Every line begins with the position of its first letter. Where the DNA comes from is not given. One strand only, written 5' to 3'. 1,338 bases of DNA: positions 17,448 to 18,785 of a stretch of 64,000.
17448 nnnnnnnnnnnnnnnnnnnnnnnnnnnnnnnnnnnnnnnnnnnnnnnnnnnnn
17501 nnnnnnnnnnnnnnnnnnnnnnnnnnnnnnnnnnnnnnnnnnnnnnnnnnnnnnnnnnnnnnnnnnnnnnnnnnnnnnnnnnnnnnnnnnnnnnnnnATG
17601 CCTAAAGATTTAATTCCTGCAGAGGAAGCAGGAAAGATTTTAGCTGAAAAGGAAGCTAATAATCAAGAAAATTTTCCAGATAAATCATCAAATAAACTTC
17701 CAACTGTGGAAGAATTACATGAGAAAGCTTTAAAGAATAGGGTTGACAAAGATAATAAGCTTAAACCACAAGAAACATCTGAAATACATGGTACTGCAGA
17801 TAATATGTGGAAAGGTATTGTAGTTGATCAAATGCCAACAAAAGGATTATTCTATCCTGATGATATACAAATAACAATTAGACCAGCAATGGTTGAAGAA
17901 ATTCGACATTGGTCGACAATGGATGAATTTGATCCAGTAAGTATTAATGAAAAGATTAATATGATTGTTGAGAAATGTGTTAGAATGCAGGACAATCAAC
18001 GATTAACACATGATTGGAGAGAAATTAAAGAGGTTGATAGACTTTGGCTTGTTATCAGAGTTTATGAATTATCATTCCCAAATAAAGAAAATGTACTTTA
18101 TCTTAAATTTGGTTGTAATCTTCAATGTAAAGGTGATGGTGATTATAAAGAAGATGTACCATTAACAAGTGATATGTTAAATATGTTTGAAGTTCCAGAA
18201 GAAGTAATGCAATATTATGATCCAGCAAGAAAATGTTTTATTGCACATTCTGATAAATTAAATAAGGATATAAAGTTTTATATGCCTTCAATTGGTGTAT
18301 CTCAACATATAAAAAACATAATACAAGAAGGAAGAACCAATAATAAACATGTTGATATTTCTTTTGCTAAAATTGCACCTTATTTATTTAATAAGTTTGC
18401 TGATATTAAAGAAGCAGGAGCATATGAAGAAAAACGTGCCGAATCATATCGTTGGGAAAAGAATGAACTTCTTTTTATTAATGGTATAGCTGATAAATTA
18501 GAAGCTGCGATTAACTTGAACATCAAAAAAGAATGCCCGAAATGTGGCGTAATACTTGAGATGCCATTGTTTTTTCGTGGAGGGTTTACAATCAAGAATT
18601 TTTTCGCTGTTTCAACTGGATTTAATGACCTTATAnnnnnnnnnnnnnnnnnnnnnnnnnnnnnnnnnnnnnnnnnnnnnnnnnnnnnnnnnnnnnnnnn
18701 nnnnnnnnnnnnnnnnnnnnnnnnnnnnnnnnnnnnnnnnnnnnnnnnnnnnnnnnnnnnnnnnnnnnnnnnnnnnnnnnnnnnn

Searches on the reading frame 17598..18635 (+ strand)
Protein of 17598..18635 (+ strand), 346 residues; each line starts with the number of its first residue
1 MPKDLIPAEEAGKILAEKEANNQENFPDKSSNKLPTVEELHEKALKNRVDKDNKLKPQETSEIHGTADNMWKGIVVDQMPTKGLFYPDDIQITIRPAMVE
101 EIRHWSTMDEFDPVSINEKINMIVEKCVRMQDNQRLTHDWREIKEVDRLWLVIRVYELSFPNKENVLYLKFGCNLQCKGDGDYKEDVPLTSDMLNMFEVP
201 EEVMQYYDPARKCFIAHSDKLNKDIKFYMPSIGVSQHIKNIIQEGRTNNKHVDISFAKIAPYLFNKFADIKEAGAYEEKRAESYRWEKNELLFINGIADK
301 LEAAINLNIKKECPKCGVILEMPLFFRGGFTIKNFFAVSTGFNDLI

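Call 18: search_protein_families(library=phrogs, proteins=[window:17598-18635:+], max_evalue=0.001)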
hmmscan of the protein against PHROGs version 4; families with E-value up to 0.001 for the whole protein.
window:17598-18635:+ (346 aa): 1 family
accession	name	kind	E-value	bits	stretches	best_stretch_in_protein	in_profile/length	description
phrog_36717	-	unknown function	1.9e-16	61.2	1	39-330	10-319/334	-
